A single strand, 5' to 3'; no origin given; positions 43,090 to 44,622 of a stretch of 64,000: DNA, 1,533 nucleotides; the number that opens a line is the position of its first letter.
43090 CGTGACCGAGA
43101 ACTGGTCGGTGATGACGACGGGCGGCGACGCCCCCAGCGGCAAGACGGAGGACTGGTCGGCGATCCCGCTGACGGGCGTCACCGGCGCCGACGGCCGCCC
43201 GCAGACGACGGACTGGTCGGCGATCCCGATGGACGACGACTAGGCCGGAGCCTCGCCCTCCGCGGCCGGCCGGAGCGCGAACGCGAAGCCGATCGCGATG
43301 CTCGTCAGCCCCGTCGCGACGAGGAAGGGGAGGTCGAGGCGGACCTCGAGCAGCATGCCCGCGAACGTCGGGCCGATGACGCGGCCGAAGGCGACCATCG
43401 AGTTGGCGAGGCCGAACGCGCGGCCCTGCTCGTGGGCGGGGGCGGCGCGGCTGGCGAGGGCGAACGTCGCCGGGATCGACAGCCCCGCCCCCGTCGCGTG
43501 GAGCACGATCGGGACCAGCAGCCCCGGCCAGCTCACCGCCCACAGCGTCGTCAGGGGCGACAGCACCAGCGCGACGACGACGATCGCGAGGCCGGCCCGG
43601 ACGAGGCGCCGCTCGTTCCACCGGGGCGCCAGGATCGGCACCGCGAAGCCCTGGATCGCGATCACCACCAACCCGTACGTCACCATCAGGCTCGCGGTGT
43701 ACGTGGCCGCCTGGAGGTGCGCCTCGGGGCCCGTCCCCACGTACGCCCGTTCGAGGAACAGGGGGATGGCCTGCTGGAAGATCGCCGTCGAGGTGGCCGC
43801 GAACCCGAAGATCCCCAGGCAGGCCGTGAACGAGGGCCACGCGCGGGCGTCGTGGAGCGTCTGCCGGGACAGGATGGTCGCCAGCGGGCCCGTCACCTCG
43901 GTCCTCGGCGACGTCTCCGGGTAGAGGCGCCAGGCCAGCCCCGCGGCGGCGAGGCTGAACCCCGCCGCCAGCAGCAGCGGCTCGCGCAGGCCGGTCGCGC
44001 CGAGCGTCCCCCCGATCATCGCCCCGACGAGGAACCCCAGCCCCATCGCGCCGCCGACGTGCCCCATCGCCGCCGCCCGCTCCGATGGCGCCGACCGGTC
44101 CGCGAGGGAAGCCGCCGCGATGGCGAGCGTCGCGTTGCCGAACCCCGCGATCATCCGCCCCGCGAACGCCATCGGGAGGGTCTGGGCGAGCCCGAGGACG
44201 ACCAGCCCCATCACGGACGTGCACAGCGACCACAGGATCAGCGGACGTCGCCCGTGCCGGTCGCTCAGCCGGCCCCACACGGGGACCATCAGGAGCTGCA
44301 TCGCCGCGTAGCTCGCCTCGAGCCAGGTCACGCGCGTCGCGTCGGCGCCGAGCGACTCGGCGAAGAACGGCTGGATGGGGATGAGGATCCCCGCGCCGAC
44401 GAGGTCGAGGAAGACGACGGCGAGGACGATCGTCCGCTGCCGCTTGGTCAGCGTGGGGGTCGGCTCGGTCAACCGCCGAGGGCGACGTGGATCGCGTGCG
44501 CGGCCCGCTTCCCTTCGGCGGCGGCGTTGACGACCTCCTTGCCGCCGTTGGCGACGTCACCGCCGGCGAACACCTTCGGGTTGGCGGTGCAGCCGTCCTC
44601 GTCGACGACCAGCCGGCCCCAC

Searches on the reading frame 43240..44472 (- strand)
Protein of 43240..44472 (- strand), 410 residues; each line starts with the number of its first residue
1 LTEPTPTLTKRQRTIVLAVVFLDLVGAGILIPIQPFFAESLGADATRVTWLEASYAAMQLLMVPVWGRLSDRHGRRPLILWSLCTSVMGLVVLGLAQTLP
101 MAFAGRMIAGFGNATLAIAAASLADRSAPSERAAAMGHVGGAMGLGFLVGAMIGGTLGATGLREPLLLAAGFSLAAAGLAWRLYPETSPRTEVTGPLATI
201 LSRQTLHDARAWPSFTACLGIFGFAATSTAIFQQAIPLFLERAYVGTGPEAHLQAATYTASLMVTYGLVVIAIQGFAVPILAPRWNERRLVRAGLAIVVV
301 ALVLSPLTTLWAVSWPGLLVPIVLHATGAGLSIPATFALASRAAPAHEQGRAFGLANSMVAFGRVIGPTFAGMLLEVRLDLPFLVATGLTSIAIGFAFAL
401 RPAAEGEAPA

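Call 38: search_protein_families(library=pfam, proteins=[window:43240-44472:-], max_evalue=0.0001)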
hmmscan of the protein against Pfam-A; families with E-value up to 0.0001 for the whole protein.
window:43240-44472:- (410 aa): 4 families
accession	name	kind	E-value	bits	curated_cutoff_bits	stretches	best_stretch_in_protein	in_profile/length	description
PF07690.21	MFS_1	-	9.5e-49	166.6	33.4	2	17-308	2-288/347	Major Facilitator Superfamily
PF00083.30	Sugar_tr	-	1.9e-11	44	22.3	2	47-190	47-196/452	Sugar (and other) transporter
PF12832.13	MFS_1_like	-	2.7e-10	40.3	25.2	1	7-157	208-361/373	MFS_1 like family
PF13347.12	MFS_2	-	3.9e-09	36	27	1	8-124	221-339/427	MFS/sugar transport protein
